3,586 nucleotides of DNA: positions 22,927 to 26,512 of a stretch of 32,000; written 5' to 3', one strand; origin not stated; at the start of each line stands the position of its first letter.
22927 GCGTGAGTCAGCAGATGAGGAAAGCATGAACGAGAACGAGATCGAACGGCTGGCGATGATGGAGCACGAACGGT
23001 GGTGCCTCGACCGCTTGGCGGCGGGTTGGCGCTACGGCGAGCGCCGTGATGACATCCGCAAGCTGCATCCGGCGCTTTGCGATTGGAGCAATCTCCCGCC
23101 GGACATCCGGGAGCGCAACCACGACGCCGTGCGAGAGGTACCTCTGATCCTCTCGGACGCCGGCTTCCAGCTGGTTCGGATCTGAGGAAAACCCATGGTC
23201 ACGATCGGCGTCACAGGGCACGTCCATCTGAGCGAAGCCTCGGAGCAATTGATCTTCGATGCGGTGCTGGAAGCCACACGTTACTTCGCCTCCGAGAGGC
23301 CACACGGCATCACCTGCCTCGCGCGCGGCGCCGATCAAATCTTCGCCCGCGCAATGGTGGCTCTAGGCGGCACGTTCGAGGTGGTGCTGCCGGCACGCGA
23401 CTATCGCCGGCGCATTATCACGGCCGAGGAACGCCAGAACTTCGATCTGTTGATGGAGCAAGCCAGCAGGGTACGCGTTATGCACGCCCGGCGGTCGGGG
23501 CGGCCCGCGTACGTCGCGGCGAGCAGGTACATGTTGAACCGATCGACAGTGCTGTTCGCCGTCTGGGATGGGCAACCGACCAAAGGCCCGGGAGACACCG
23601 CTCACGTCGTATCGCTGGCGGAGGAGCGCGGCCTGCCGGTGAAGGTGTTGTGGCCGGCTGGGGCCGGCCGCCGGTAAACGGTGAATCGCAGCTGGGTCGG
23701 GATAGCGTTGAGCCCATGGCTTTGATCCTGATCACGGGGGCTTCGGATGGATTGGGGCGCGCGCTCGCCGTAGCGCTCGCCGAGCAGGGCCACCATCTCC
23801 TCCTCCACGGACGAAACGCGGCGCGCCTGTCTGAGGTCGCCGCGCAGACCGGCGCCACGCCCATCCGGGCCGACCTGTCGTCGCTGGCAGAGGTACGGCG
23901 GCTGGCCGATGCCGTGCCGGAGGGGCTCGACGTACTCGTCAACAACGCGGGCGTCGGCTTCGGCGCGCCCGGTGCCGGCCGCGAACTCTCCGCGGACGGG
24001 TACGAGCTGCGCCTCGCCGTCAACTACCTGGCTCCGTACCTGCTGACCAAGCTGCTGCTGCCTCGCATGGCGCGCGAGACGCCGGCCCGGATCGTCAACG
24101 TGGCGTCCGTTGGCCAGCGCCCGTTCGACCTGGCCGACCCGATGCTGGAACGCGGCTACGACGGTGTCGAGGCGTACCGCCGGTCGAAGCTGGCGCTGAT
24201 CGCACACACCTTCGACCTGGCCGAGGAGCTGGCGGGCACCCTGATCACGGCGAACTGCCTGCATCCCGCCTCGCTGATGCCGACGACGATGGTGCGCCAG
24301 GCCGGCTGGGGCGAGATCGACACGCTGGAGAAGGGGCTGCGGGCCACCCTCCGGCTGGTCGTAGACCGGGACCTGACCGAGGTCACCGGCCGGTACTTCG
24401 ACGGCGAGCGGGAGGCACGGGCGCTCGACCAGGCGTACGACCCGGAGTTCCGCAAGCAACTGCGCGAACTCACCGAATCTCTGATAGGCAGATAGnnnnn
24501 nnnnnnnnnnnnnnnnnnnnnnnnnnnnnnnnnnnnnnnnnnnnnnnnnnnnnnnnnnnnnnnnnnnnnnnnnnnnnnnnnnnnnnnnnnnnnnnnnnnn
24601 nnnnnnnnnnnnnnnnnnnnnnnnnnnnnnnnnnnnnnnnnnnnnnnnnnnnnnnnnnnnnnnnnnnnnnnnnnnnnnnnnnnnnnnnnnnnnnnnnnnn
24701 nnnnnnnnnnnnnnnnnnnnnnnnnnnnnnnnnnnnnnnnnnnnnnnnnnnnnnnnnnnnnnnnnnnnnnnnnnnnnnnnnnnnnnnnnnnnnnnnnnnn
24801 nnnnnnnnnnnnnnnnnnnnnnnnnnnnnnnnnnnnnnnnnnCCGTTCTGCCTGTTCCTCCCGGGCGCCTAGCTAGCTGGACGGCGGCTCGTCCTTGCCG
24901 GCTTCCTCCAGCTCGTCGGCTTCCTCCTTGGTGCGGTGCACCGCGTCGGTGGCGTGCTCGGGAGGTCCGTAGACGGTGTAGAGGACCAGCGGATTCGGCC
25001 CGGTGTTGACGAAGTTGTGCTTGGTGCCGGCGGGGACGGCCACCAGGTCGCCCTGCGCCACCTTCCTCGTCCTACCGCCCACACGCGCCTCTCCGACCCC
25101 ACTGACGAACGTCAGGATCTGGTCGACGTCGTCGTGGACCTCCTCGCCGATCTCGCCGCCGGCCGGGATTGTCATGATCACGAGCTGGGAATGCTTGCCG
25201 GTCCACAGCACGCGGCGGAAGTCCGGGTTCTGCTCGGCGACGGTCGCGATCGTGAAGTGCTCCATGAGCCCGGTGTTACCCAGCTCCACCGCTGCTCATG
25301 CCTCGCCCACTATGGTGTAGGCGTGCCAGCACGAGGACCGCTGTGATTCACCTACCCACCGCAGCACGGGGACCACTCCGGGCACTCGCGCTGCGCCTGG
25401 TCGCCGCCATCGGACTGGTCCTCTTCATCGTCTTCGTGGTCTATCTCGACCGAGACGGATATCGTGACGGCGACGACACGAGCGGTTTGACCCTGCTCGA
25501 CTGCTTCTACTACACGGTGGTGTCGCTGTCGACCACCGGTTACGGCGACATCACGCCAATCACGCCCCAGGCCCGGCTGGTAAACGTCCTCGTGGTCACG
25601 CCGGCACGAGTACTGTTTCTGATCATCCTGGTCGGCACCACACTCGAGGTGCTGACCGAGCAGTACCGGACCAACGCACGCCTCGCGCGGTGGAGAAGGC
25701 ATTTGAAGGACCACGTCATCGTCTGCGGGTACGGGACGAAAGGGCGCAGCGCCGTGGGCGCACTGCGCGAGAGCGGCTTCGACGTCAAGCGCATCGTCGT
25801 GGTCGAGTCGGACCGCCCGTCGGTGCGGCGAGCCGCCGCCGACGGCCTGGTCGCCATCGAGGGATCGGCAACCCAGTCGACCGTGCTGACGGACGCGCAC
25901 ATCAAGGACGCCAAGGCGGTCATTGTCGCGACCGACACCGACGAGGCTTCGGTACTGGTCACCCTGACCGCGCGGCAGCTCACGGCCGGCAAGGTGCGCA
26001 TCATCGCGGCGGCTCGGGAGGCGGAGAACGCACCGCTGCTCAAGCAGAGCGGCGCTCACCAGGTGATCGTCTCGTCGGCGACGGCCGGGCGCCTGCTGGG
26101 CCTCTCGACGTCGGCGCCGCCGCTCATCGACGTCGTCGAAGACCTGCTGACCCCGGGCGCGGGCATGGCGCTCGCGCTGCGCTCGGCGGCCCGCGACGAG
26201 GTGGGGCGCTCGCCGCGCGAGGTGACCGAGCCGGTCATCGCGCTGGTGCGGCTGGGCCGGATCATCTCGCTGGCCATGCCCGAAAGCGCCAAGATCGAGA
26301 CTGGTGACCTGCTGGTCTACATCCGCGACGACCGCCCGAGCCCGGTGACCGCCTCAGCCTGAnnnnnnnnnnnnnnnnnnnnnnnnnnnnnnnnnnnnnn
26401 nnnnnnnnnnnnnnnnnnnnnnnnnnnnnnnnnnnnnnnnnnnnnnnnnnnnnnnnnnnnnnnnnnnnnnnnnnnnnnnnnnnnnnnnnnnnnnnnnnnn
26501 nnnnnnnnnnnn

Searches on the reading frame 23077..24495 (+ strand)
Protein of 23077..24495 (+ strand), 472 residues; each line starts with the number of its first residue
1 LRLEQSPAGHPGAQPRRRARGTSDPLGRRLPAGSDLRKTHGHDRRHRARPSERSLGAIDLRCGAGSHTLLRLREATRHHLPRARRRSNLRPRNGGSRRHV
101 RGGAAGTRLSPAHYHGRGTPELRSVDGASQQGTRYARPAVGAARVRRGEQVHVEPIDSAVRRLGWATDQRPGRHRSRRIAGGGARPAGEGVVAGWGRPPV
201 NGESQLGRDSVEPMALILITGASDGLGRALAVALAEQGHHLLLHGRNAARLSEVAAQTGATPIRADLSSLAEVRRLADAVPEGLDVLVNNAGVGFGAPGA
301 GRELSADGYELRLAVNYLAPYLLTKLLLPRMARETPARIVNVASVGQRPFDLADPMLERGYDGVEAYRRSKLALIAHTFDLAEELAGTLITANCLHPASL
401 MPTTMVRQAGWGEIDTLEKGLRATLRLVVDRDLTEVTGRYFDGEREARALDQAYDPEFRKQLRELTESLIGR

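Call 8: search_protein_families(library=ncbifam, proteins=[window:23077-24495:+], max_evalue=0.001)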
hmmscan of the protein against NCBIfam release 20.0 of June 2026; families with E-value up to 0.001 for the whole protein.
window:23077-24495:+ (472 aa): 199 families (the best 25 are shown)
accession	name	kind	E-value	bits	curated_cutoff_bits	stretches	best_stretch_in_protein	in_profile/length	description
NF004845.0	PRK06196.1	subfamily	1.5e-26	93.4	414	1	217-403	32-219/320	oxidoreductase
NF004846.0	PRK06197.1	subfamily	3.5e-26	92.1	268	1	217-408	19-220/306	oxidoreductase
NF005559.1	PRK07231.1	subfamily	1.2e-25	90.5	215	1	217-412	7-196/249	glucose 1-dehydrogenase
NF004513.0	PRK05854.1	subfamily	2.7e-24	85.7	282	1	217-405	18-215/314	SDR family oxidoreductase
NF006070.0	PRK08213.1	subfamily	3.3e-23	82.5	279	1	218-407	16-205/259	gluconate 5-dehydrogenase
NF006565.0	PRK09072.1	equivalog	4.1e-22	79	238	1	216-398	7-182/265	SDR family oxidoreductase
NF009466.0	PRK12826.1-2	subfamily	4.9e-22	78.6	222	1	217-405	6-191/248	3-oxoacyl-ACP reductase FabG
NF006073.0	PRK08219.1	equivalog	5.3e-22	78.6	218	1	214-399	3-173/227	SDR family oxidoreductase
NF005806.0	PRK07666.1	equivalog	1.7e-21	76.6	286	1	217-408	10-196/239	3-ketoacyl-ACP reductase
TIGR01963.1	PHB_DH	subfamily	1.8e-21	76.5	307.05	1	217-406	4-188/255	3-hydroxybutyrate dehydrogenase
NF005672.0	PRK07454.1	equivalog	7.3e-21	74.5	234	1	212-399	4-187/241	SDR family oxidoreductase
NF004825.0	PRK06181.1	equivalog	1e-20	74.1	215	1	215-394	7-182/268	SDR family oxidoreductase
NF004826.0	PRK06182.1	subfamily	2.9e-19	69.4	305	1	215-348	5-138/274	oxidoreductase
NF012208.0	SDR_dihy_bifunc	exception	3.6e-19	69.3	325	1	218-400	2-183/233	bifunctional dihydropteridine reductase/dihydrofolate reductase TmpR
NF005067.0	PRK06484.1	equivalog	6.7e-19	67.8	713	1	212-408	7-198/524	short chain dehydrogenase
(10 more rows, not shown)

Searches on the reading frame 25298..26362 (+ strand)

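Call 81: search_protein_families(library=pfam, proteins=[window:25298-26362:+], max_evalue=0.00001)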
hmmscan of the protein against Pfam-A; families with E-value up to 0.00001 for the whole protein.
window:25298-26362:+ (354 aa): 2 families
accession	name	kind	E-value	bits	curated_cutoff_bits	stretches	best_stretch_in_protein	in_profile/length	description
PF02254.24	TrkA_N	-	4e-28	98.5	23.8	1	140-258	1-115/116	TrkA-N domain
PF07885.22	Ion_trans_2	-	1.3e-12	47.8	22.5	1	40-120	5-78/79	Ion channel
